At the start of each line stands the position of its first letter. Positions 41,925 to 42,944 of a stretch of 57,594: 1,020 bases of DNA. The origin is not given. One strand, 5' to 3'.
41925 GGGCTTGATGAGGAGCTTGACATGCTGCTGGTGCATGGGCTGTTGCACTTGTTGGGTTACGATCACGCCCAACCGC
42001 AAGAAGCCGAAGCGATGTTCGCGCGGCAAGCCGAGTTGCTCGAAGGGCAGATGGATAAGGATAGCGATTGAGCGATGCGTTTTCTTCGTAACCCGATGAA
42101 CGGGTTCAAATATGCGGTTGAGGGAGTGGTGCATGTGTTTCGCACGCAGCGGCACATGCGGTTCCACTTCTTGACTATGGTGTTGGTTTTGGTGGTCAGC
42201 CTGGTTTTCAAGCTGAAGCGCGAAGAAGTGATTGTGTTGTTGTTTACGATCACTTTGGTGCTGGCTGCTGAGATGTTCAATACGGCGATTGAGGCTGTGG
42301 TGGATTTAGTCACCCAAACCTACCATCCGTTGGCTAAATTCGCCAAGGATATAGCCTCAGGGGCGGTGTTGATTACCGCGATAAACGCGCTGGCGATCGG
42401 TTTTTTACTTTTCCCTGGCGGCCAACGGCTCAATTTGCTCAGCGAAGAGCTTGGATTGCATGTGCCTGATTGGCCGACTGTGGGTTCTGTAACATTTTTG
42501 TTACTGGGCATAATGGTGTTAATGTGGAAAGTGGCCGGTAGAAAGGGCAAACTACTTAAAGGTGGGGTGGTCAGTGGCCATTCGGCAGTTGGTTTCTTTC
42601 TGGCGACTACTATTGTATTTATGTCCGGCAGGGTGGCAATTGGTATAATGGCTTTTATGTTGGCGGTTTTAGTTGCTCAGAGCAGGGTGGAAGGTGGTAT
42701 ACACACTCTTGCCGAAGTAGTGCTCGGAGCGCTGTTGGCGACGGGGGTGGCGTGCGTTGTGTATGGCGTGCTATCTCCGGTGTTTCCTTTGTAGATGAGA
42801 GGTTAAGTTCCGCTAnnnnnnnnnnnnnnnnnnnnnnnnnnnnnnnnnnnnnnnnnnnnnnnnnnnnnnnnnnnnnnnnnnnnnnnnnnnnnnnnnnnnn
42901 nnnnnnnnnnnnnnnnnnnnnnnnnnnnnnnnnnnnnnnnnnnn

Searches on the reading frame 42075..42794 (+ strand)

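Call 30: search_protein_families(library=pfam, proteins=[window:42075-42794:+], max_evalue=0.001)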
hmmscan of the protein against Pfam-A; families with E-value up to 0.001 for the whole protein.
window:42075-42794:+ (239 aa): 2 families
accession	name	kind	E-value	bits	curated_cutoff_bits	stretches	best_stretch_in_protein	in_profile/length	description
PF01219.24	DAGK_prokar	-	1e-35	122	22.3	1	12-113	1-102/102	Prokaryotic diacylglycerol kinase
PF01569.27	PAP2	-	5.3e-09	36.4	27.2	1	162-232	48-124/130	PAP2 superfamily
